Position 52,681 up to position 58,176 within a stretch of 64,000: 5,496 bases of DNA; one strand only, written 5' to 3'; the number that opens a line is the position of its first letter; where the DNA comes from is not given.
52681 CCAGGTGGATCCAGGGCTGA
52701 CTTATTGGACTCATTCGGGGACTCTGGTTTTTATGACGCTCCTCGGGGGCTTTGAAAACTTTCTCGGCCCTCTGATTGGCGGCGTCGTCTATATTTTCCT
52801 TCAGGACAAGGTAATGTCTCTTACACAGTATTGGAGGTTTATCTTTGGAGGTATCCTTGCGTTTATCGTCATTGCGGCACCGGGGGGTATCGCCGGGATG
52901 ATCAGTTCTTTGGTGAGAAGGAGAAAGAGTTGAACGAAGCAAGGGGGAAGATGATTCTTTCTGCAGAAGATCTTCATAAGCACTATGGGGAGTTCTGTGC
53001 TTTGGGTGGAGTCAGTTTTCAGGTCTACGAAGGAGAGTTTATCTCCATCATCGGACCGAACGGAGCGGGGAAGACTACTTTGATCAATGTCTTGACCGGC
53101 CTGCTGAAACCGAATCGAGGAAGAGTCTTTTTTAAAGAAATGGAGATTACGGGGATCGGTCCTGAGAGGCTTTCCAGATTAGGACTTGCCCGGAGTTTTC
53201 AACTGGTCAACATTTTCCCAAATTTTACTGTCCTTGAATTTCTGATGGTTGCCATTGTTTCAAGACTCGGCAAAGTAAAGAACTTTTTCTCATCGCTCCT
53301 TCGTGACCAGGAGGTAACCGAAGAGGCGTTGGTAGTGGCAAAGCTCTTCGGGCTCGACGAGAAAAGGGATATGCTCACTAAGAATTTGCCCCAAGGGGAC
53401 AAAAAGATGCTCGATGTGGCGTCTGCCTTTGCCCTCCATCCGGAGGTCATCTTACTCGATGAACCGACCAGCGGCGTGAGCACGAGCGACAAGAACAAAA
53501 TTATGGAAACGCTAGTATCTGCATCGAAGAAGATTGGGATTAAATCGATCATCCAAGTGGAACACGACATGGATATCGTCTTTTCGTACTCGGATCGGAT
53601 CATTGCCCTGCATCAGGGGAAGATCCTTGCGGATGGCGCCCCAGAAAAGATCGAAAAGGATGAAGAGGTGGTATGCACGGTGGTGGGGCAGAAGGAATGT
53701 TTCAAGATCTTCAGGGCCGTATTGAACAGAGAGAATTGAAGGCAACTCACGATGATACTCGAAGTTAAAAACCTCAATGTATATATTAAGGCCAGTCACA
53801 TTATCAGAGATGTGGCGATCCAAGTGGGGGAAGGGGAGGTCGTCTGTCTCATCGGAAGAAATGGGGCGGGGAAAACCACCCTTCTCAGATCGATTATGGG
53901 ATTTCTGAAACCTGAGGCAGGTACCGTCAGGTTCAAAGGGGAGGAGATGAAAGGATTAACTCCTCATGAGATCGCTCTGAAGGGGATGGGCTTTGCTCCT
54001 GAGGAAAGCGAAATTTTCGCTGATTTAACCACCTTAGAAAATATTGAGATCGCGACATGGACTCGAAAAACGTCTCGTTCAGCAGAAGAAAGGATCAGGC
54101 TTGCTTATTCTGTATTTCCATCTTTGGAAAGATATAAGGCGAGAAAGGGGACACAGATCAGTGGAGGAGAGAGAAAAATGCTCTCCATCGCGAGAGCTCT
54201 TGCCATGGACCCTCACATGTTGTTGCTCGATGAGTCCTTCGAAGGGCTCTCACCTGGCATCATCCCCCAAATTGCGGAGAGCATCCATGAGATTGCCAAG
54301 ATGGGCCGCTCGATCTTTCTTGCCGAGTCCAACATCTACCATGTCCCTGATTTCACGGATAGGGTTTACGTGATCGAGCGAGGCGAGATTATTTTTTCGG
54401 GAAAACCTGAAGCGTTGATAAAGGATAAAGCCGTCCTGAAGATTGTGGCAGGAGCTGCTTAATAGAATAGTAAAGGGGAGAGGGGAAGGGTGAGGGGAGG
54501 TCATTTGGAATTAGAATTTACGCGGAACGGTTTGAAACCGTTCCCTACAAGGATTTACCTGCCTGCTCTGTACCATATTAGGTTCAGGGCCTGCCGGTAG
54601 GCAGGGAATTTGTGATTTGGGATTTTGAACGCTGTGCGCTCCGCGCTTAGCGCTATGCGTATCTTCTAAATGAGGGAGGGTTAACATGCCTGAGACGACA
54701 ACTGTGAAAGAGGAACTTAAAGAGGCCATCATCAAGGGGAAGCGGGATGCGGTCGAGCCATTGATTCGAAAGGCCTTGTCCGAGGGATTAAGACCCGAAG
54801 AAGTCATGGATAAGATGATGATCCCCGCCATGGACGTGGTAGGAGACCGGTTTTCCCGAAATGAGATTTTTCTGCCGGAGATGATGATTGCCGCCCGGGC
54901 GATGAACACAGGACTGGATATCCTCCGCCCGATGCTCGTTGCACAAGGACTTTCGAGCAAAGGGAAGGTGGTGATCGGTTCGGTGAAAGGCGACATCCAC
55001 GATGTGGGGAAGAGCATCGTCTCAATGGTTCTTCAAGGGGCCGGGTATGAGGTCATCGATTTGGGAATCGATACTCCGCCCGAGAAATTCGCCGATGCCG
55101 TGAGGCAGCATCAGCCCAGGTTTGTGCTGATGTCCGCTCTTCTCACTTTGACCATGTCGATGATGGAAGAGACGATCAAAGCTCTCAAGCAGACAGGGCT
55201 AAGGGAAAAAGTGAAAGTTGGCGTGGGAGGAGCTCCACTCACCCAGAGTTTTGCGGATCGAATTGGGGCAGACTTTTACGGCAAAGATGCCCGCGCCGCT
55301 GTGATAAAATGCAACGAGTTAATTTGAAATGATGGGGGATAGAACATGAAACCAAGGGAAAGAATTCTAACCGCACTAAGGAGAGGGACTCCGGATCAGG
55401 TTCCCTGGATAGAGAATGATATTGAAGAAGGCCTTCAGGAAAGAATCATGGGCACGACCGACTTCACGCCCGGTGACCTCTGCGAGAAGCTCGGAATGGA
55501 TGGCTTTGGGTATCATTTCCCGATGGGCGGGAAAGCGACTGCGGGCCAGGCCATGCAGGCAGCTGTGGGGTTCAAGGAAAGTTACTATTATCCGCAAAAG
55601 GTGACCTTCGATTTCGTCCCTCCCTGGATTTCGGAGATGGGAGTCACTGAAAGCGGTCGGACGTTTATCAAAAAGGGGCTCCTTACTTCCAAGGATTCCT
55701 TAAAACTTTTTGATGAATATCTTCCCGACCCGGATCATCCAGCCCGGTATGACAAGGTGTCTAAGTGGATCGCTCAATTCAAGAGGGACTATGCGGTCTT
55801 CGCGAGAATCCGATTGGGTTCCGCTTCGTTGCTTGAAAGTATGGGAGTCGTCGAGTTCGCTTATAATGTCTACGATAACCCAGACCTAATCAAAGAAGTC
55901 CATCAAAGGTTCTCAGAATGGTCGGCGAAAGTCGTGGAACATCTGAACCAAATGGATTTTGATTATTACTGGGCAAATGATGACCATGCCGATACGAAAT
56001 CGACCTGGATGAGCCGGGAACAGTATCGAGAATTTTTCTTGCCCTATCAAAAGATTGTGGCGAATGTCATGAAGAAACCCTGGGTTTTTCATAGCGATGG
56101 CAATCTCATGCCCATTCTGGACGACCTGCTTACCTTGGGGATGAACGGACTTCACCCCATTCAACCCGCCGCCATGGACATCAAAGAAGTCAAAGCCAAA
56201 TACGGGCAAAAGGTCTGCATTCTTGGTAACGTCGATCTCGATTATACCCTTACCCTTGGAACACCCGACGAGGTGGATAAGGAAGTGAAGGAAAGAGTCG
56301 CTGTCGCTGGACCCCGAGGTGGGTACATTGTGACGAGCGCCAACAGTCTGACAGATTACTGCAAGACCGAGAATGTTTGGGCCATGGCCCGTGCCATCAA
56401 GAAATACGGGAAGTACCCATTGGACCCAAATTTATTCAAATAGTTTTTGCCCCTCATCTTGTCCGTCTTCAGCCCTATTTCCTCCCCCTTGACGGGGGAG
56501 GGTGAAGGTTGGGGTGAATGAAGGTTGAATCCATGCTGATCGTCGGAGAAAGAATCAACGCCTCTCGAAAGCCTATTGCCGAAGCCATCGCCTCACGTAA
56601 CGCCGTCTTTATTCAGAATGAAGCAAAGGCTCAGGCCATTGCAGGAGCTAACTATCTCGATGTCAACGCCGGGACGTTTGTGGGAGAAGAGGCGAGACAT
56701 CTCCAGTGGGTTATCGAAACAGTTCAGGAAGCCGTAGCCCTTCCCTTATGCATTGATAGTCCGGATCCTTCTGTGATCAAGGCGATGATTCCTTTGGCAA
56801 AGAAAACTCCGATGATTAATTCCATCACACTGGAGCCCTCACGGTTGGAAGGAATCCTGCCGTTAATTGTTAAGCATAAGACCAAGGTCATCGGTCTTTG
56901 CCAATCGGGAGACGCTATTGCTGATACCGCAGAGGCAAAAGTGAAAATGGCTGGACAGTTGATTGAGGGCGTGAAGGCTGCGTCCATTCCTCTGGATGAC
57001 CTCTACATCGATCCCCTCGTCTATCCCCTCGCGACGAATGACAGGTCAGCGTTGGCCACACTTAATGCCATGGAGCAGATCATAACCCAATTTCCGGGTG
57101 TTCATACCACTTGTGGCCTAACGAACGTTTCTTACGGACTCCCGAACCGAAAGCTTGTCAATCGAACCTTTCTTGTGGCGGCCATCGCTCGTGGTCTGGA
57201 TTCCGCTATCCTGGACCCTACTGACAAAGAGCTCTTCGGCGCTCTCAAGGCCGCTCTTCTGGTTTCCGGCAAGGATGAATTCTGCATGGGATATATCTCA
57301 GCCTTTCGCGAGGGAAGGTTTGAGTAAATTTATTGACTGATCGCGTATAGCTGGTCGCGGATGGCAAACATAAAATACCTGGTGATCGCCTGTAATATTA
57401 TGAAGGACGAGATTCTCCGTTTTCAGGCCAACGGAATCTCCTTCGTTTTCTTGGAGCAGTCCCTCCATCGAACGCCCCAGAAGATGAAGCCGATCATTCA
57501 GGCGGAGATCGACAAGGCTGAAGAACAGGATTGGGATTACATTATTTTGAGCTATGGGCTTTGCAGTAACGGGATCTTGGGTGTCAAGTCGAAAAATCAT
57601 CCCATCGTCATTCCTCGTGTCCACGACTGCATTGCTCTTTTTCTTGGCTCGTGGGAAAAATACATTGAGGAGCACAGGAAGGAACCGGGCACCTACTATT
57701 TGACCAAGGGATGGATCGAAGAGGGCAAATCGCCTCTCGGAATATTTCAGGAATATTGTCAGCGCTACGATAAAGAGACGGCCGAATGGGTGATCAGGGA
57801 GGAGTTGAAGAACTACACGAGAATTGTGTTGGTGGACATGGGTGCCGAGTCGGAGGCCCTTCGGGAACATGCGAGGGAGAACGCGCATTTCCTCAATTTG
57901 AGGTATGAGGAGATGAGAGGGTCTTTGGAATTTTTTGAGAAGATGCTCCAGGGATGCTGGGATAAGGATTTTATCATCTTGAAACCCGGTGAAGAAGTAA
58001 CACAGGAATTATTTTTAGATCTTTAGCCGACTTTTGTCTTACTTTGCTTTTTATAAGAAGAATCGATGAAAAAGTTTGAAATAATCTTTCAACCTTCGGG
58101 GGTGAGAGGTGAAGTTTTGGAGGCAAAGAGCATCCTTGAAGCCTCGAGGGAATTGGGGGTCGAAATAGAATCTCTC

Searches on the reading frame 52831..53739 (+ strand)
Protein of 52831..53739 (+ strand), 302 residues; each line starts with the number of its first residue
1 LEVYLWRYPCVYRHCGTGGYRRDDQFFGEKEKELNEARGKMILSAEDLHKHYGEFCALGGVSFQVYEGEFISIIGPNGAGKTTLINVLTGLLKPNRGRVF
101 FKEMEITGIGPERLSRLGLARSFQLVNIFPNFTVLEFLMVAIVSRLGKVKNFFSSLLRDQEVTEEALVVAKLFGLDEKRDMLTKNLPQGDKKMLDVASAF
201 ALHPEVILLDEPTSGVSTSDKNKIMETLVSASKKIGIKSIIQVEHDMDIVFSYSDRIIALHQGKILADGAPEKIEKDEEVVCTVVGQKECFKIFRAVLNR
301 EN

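Call 6: search_protein_families(library=pfam, proteins=[window:52831-53739:+], max_evalue=0.01)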
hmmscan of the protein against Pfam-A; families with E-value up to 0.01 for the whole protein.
window:52831-53739:+ (302 aa): 5 families
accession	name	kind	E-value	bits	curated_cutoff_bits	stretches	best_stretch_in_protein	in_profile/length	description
PF00005.33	ABC_tran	-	2.4e-26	93.4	25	1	59-214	2-137/137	ABC transporter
PF13304.12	AAA_21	-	1.9e-06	28.6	27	1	71-92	2-23/304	AAA domain, putative AbiEii toxin, Type IV TA system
PF13555.12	AAA_29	-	0.00016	21.7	27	1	66-98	20-51/61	P-loop containing region of AAA domain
PF13476.12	AAA_23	-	0.0002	22.5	27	1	69-92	20-43/201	AAA domain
PF13401.12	AAA_22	-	0.0011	19.8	27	1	69-175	6-65/130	AAA domain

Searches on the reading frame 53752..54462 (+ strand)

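Call 6: search_protein_families(library=pfam, proteins=[window:53752-54462:+], max_evalue=0.01)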
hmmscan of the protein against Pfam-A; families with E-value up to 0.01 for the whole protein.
window:53752-54462:+ (236 aa): 13 families
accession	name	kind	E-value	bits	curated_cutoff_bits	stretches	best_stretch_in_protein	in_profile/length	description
PF00005.33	ABC_tran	-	3.1e-29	102.8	25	1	19-163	2-136/137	ABC transporter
PF13304.12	AAA_21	-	3.9e-06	27.6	27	1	31-48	2-19/304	AAA domain, putative AbiEii toxin, Type IV TA system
PF13175.12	AAA_15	-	1.8e-05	25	32.1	1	19-119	15-83/374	AAA ATPase domain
PF13476.12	AAA_23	-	2e-05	25.8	27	1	12-116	4-105/201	AAA domain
PF02463.25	SMC_N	-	0.00029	20.8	40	1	29-152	25-153/220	RecF/RecN/SMC N terminal domain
PF13555.12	AAA_29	-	0.00052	20.2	27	1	23-61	17-54/61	P-loop containing region of AAA domain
PF13191.12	AAA_16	-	0.00067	20.6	32.6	1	26-112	22-103/167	AAA ATPase domain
PF02367.23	TsaE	-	0.00099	19.5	26.6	1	18-52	11-45/128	Threonylcarbamoyl adenosine biosynthesis protein TsaE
PF05729.18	NACHT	-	0.0021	18.3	26.7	1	30-49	2-21/167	NACHT domain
PF06414.18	Zeta_toxin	-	0.0028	17.6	22.3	1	30-75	18-63/199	Zeta toxin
PF25199.1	nSTAND_NTPase5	-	0.0036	17.6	34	1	24-69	37-83/145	Novel STAND NTPase 5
PF13401.12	AAA_22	-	0.0066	17.2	27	0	29-60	6-38/130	AAA domain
PF13245.12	AAA_19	-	0.0067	17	25.1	0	26-79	9-57/134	AAA domain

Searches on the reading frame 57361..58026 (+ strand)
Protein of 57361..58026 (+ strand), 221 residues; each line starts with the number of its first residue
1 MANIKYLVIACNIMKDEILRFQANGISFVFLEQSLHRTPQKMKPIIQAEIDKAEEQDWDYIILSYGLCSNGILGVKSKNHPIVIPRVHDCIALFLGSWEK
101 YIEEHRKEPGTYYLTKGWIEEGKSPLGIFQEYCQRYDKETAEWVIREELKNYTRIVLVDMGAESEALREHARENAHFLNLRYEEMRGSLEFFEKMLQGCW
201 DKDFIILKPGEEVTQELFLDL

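Call 6: search_protein_families(library=pfam, proteins=[window:57361-58026:+], max_evalue=0.01)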
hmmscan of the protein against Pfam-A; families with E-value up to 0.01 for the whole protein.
window:57361-58026:+ (221 aa): 1 family
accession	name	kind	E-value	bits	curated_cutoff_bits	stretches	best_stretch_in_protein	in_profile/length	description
PF07796.16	DUF1638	-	7e-45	153.2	27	1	30-196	1-161/161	Protein of unknown function (DUF1638)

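Call 31: find_encoding_contigs(protein=window:57361-58026:+, flank=10000, max_places=10)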
Protein window:57361-58026:+ (221 aa): 18 contigs read that carry it; 10 places shown.
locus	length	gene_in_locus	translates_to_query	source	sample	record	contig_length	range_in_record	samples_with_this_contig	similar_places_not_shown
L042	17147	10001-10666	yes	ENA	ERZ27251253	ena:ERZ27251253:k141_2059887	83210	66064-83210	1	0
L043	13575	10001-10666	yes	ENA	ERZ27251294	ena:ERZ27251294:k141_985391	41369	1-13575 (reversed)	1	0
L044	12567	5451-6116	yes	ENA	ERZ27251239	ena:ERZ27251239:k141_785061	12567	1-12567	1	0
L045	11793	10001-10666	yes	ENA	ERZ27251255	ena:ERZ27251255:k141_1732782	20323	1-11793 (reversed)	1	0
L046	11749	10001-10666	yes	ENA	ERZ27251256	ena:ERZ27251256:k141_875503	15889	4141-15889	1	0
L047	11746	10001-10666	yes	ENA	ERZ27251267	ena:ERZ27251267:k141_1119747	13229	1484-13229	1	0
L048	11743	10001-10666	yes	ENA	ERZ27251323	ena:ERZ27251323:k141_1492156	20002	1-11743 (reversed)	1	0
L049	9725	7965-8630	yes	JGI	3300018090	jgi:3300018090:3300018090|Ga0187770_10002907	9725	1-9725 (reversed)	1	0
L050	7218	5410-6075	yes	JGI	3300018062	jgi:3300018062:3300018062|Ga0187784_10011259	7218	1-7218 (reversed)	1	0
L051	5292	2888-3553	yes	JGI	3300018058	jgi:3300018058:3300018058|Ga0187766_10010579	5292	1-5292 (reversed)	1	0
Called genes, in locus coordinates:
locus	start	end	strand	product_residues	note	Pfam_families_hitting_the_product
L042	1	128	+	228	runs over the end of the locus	PF00005:ABC_tran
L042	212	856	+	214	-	PF02607:B12-binding_2, PF02310:B12-binding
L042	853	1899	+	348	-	PF01208:URO-D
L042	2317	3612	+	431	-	PF13433:Peripla_BP_5, PF13458:Peripla_BP_6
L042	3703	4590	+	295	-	PF02653:BPD_transp_2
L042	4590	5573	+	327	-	PF02653:BPD_transp_2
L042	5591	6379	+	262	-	PF00005:ABC_tran, PF13304:AAA_21 (faint)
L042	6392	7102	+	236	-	PF13175:AAA_15 (weak), PF13476:AAA_23 (weak), PF00005:ABC_tran, PF13304:AAA_21 (faint)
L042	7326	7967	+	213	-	PF02607:B12-binding_2, PF02310:B12-binding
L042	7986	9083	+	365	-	PF01208:URO-D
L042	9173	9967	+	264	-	PF00809:Pterin_bind, PF03599:CdhD (weak)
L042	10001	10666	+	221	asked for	PF07796:DUF1638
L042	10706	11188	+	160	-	PF00111:Fer2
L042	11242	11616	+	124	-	PF17651:Raco_middle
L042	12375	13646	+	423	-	PF07690:MFS_1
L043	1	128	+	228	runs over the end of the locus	PF00005:ABC_tran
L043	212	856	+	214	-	PF02607:B12-binding_2, PF02310:B12-binding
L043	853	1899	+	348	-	PF01208:URO-D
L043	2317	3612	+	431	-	PF13433:Peripla_BP_5, PF13458:Peripla_BP_6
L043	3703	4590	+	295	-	PF02653:BPD_transp_2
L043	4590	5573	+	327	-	PF02653:BPD_transp_2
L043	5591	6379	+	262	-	PF00005:ABC_tran, PF13304:AAA_21 (faint)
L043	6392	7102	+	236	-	PF13175:AAA_15 (weak), PF13476:AAA_23 (weak), PF00005:ABC_tran, PF13304:AAA_21 (faint)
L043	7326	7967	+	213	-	PF02607:B12-binding_2, PF02310:B12-binding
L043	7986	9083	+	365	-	PF01208:URO-D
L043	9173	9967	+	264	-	PF00809:Pterin_bind, PF03599:CdhD (weak)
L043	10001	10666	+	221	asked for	PF07796:DUF1638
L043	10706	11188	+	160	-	PF00111:Fer2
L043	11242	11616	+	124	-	PF17651:Raco_middle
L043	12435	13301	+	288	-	PF13432:TPR_16 (faint), PF13525:YfiO (faint), PF07719:TPR_2 (faint), PF13174:TPR_6 (faint), PF13428:TPR_14 (faint)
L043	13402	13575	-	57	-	?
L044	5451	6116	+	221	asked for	PF07796:DUF1638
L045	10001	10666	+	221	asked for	PF07796:DUF1638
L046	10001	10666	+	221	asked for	PF07796:DUF1638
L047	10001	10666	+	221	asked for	PF07796:DUF1638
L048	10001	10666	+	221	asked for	PF07796:DUF1638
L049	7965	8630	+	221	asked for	PF07796:DUF1638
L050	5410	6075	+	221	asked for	PF07796:DUF1638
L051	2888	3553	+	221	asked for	PF07796:DUF1638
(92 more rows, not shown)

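Call 61: search_protein_families(library=pfam, proteins=[L043:12435-13301:+], max_evalue=0.00001)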
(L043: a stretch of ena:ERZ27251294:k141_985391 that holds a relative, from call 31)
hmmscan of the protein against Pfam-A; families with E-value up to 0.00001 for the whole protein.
L043:12435-13301:+ (288 aa): 5 families
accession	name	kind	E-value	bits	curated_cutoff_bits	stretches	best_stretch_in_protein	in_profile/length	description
PF13174.12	TPR_6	-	2.7e-10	40.7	26.3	0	210-246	1-33/33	Tetratricopeptide repeat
PF07719.23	TPR_2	-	1.8e-08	34.3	27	0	46-70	8-32/34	Tetratricopeptide repeat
PF13432.12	TPR_16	-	5.2e-08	33.6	32.7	0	182-247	7-65/65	Tetratricopeptide repeat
PF13525.12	YfiO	-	7.5e-08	32.8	25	0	46-135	12-95/203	Outer membrane lipoprotein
PF13428.12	TPR_14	-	7.8e-06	26.5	23.5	0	226-250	14-38/44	Tetratricopeptide repeat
